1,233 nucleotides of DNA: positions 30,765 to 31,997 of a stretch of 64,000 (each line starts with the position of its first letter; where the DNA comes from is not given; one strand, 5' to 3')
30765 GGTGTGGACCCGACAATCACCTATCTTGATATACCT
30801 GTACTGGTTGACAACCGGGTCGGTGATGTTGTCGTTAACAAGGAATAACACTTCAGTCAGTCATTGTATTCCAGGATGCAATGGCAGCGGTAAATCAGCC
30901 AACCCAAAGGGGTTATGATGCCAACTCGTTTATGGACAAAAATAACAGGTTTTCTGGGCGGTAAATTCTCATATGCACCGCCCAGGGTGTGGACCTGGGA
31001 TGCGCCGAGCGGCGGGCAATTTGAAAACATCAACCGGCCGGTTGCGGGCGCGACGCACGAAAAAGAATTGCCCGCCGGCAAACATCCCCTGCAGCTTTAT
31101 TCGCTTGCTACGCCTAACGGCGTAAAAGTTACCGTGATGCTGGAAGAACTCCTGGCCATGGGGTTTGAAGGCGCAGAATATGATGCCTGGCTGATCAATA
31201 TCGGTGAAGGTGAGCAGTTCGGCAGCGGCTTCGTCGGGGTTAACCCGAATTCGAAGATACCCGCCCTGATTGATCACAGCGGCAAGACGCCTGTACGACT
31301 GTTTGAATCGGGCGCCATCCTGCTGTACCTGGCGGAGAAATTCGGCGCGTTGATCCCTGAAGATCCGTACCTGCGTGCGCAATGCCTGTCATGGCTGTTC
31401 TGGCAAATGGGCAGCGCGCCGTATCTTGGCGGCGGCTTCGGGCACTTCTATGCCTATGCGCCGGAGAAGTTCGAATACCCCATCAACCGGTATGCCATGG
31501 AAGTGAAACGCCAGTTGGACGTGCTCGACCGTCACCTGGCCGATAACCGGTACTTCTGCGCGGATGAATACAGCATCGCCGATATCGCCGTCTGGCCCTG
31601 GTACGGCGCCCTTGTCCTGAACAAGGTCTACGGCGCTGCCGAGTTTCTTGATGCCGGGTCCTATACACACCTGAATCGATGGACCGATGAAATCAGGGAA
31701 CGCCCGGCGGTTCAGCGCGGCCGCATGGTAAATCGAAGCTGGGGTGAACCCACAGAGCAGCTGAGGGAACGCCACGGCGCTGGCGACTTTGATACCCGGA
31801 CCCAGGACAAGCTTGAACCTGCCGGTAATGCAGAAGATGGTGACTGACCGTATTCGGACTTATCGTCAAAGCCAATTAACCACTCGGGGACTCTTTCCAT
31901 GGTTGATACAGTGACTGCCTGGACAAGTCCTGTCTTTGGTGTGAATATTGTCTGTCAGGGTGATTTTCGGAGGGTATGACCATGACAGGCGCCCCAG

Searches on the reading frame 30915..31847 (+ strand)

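Call 6: search_protein_families(library=pfam, proteins=[window:30915-31847:+])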
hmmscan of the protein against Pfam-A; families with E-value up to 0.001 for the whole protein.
window:30915-31847:+ (310 aa): 6 families
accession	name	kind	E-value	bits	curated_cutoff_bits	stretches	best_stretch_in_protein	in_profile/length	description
PF13410.11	GST_C_2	-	3.1e-11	43.6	24.9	1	191-258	5-68/69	Glutathione S-transferase, C-terminal domain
PF00043.30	GST_C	-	5.3e-08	33.4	20.7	1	196-264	30-93/93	Glutathione S-transferase, C-terminal domain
PF02798.26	GST_N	-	8.7e-08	32.8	20.9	1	59-141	3-76/76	Glutathione S-transferase, N-terminal domain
PF13409.12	GST_N_2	-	1.7e-05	25.8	25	1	81-141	11-69/70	Glutathione S-transferase, N-terminal domain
PF14497.11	GST_C_3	-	5.6e-05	23.7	21.6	1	195-267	29-98/104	Glutathione S-transferase, C-terminal domain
PF21972.1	Arc1p_N_like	-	0.00011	22.9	27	1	195-262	15-79/81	Nuclear-export cofactor Arc1p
